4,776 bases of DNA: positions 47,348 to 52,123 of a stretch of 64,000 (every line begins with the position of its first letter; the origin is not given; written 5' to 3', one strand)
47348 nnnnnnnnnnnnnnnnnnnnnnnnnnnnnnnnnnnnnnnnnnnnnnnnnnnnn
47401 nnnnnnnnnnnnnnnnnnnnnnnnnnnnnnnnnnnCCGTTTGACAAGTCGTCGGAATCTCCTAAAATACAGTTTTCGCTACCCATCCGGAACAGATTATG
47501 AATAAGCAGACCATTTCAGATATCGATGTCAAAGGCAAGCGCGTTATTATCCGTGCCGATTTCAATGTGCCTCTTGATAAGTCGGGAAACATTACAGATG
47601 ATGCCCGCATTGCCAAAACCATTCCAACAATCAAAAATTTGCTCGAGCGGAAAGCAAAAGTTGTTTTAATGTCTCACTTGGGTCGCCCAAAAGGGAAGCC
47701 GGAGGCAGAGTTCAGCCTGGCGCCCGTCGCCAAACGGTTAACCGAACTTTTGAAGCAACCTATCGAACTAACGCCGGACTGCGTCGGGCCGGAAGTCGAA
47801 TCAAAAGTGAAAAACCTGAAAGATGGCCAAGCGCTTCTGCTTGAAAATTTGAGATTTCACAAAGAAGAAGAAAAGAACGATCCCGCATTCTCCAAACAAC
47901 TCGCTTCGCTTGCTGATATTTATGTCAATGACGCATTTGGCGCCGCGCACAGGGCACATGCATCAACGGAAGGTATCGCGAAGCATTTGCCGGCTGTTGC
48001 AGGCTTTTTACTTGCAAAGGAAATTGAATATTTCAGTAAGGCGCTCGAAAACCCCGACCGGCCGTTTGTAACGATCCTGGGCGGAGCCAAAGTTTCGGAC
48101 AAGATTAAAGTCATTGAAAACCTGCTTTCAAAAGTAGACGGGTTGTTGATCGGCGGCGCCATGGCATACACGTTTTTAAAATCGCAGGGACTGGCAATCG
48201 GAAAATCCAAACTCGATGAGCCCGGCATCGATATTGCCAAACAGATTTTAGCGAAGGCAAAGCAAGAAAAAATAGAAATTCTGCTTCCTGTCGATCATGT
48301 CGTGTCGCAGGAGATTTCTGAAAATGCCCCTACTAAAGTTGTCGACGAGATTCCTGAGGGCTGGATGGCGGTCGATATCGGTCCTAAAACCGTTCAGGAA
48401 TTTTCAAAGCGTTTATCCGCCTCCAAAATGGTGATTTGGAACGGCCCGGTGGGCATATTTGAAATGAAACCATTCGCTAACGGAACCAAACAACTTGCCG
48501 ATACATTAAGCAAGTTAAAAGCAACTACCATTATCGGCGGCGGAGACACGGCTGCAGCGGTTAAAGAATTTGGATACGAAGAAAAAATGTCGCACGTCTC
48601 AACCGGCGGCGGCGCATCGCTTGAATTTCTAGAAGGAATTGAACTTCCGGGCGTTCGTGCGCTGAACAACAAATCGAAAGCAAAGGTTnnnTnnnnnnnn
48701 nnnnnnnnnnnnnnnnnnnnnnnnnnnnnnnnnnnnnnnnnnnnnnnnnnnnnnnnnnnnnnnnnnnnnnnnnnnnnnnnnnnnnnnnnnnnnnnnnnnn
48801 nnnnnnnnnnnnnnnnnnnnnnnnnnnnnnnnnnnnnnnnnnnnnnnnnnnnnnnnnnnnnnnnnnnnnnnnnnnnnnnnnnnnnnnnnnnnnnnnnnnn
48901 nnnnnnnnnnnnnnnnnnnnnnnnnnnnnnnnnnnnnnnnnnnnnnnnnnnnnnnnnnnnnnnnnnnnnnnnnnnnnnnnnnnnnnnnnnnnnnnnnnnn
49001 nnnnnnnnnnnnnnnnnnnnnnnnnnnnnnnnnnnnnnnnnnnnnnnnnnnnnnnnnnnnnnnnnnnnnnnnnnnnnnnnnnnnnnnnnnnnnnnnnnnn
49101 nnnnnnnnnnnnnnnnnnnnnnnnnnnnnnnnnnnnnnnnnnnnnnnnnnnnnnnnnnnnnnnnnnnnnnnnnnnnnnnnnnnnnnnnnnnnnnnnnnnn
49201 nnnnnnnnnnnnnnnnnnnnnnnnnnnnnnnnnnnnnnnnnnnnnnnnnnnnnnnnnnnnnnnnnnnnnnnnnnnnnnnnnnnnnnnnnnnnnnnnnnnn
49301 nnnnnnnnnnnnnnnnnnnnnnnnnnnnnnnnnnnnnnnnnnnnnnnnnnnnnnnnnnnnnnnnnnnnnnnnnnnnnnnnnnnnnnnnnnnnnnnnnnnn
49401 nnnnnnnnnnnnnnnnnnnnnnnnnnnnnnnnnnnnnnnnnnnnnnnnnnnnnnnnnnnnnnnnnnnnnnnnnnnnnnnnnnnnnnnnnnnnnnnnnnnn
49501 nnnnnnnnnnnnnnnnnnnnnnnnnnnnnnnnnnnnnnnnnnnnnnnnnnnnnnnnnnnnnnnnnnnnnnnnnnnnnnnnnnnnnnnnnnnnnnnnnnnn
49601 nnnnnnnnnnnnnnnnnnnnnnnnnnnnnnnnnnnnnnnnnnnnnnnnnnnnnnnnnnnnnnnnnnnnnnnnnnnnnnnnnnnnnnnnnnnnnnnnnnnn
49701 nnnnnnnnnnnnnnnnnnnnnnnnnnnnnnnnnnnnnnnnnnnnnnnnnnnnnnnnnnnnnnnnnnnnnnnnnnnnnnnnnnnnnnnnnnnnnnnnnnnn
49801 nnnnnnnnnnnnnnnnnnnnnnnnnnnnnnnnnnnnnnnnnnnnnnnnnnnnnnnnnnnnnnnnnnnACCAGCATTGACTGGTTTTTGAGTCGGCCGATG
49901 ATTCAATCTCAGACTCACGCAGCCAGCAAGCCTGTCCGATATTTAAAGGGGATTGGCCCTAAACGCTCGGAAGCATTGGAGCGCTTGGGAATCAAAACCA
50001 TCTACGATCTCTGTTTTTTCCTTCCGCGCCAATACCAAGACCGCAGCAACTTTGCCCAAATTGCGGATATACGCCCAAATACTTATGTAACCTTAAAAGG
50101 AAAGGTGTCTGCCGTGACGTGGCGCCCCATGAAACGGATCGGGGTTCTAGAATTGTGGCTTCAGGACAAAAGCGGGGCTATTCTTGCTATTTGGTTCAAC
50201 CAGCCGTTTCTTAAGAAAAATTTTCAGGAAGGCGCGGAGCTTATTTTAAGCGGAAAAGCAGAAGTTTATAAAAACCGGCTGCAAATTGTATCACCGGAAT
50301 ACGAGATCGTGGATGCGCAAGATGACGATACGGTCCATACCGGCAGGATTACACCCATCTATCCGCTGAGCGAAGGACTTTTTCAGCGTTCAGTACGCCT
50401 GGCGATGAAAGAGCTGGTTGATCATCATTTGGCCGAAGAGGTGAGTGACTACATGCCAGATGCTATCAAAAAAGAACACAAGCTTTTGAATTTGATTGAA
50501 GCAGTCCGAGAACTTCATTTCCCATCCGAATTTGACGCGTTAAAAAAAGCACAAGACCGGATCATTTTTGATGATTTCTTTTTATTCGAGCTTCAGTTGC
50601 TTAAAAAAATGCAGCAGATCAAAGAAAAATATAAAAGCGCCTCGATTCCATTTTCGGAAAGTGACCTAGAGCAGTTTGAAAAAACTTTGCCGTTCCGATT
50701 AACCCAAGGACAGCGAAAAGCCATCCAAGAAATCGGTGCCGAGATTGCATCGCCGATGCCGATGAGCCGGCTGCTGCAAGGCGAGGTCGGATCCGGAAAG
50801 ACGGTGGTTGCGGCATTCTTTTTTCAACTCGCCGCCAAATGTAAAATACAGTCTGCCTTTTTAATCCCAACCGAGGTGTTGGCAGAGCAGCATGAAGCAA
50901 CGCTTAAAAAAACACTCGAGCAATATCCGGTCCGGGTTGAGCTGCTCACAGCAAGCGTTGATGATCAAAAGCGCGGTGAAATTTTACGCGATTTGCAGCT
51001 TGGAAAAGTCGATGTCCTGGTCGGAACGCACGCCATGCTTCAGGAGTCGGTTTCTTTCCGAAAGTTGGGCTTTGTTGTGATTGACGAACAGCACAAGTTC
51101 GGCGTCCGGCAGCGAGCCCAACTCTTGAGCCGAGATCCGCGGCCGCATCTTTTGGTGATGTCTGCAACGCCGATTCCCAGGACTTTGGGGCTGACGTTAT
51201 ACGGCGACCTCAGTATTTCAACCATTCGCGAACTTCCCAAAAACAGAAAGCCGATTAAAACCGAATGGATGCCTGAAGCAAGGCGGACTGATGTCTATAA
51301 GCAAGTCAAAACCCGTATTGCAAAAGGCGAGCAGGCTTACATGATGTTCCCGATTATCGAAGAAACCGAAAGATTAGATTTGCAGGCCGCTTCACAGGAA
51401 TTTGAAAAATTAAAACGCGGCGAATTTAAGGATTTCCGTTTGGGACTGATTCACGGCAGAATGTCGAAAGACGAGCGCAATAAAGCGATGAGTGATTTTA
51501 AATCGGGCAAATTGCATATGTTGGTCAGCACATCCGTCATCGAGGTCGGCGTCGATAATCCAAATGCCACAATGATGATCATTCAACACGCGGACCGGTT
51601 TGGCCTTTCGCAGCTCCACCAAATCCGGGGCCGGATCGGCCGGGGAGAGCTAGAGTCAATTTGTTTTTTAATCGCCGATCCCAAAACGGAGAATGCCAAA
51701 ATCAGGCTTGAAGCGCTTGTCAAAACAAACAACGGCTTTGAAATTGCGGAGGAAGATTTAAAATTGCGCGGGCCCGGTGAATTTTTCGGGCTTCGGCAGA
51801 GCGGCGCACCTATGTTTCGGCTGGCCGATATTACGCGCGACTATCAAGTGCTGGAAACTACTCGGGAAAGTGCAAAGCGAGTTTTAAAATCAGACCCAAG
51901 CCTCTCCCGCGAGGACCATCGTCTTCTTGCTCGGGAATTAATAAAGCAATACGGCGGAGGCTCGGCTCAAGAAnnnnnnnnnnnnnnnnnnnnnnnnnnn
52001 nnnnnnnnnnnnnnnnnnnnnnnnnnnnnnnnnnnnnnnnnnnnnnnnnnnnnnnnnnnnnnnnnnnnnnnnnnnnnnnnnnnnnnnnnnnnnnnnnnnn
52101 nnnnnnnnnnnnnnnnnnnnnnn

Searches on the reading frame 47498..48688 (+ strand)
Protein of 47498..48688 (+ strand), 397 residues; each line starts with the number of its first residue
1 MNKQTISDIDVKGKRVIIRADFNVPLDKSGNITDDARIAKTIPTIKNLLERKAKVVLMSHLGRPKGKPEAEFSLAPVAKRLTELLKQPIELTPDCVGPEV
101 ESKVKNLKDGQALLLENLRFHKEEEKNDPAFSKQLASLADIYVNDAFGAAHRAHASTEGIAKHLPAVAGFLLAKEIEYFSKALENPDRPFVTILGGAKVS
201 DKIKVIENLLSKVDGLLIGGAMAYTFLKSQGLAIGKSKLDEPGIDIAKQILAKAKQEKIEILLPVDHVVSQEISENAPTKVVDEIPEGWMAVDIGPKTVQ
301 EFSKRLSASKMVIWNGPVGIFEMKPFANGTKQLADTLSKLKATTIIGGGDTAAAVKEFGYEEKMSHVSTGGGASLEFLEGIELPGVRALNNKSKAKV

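Call 48: search_protein_families(library=pfam, proteins=[window:47498-48688:+], max_evalue=0.00001)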
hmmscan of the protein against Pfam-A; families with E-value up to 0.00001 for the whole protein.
window:47498-48688:+ (397 aa): 1 family
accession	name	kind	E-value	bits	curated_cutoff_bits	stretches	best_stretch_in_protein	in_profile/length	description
PF00162.24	PGK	-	1.3e-168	561.3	27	1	6-380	1-378/379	Phosphoglycerate kinase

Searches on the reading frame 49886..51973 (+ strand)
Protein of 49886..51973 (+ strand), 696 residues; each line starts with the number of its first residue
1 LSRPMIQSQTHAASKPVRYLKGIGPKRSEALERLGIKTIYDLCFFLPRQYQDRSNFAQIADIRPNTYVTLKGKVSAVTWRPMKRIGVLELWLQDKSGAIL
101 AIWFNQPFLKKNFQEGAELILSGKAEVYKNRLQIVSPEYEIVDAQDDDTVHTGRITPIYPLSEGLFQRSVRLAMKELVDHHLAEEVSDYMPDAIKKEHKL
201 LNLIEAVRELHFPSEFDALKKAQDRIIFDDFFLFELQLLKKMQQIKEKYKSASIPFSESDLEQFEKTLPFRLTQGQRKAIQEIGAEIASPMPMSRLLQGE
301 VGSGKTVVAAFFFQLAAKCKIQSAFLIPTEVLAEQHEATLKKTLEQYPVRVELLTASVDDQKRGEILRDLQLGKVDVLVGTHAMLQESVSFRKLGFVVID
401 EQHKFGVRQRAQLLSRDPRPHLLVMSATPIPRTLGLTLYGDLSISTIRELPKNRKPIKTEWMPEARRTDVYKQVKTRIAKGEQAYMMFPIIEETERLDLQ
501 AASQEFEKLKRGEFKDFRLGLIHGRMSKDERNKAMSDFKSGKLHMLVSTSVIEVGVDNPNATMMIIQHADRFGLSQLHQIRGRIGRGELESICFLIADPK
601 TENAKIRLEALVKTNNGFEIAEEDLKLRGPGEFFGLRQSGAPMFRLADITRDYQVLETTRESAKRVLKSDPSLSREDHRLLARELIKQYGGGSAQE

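Call 48: search_protein_families(library=pfam, proteins=[window:49886-51973:+], max_evalue=0.00001)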
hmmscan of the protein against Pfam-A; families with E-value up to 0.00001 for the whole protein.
window:49886-51973:+ (696 aa): 6 families
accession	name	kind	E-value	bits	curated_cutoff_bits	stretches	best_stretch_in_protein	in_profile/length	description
PF17191.10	RecG_wedge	-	2e-32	112.4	23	1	16-176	1-157/162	RecG wedge domain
PF00271.37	Helicase_C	-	1.5e-23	83.6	23.5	1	479-586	13-108/110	Helicase conserved C-terminal domain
PF00270.35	DEAD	-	3.9e-21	75.9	26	1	274-433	2-163/167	DEAD/DEAH box helicase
PF19833.4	RecG_dom3_C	-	7.2e-18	64.9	26.8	1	614-685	1-73/87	ATP-dependent DNA helicase RecG, domain 3, C-terminal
PF04851.21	ResIII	-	1.9e-12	47.9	22.5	1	271-429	3-162/164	Type III restriction enzyme, res subunit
PF01336.31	tRNA_anti-codon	-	2.6e-08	34.1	27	1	68-142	1-75/75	OB-fold nucleic acid binding domain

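Call 50: find_homologous_proteins(query=window:49886-51973:+, max_evalue=1e-50)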
Query window:49886-51973:+ (696 aa): 7999 proteins with E <= 1e-50 among 8000 candidates; the best 120 are listed.
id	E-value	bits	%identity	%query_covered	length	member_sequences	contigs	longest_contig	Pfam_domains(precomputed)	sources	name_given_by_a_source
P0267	0.0e+0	1534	100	99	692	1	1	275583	PF00270.36,PF17191.11,PF00271.38,PF01336.32,PF19833.5,PF04851.22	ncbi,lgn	-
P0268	0.0e+0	1207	76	99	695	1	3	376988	PF00270.36,PF17191.11,PF00271.38,PF01336.32,PF19833.5,PF04851.22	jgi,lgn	-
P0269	9.8e-279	945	62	95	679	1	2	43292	PF00270.36,PF13604.13,PF17191.11,PF00271.38,PF01336.32,PF19833.5,PF04851.22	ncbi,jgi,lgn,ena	-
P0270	3.4e-273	926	61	96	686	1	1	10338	PF00270.36,PF13604.13,PF17191.11,PF00271.38,PF01336.32,PF19833.5,PF04851.22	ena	-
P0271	2.8e-271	920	60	96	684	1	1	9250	PF00270.36,PF13604.13,PF17191.11,PF00271.38,PF01336.32,PF19833.5,PF04851.22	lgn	-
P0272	6.2e-266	902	59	97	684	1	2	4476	PF00270.36,PF17191.11,PF00271.38,PF01336.32,PF19833.5,PF04851.22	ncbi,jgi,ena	-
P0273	9.4e-264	895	60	96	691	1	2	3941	PF00270.36,PF13604.13,PF17191.11,PF00271.38,PF01336.32,PF22590.3,PF19833.5,PF04851.22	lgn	-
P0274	1.7e-262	891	58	96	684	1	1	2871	PF00270.36,PF17191.11,PF00271.38,PF01336.32,PF19833.5,PF04851.22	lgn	-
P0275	8.1e-256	869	57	96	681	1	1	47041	PF00270.36,PF17191.11,PF00271.38,PF01336.32,PF22590.3,PF19833.5,PF04851.22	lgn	-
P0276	1.0e-251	855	56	98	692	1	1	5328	PF07517.21,PF00270.36,PF17191.11,PF00271.38,PF01336.32,PF19833.5,PF04851.22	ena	-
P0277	1.6e-249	848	55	96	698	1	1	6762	PF00270.36,PF17191.11,PF00271.38,PF01336.32,PF22590.3,PF19833.5,PF04851.22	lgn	-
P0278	6.1e-249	846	55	98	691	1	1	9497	PF00270.36,PF17191.11,PF00271.38,PF01336.32,PF19833.5,PF04851.22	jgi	jgi:ATP-dependent DNA helicase RecG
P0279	3.9e-248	843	54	96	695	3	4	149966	PF00270.36,PF17191.11,PF00271.38,PF01336.32,PF19833.5,PF04851.22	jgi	-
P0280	7.4e-248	843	55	98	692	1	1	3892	PF00270.36,PF17191.11,PF00271.38,PF19833.5,PF04851.22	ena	-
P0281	1.5e-246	838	55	96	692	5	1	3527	PF00270.36,PF17191.11,PF00271.38,PF01336.32,PF19833.5,PF04851.22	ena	-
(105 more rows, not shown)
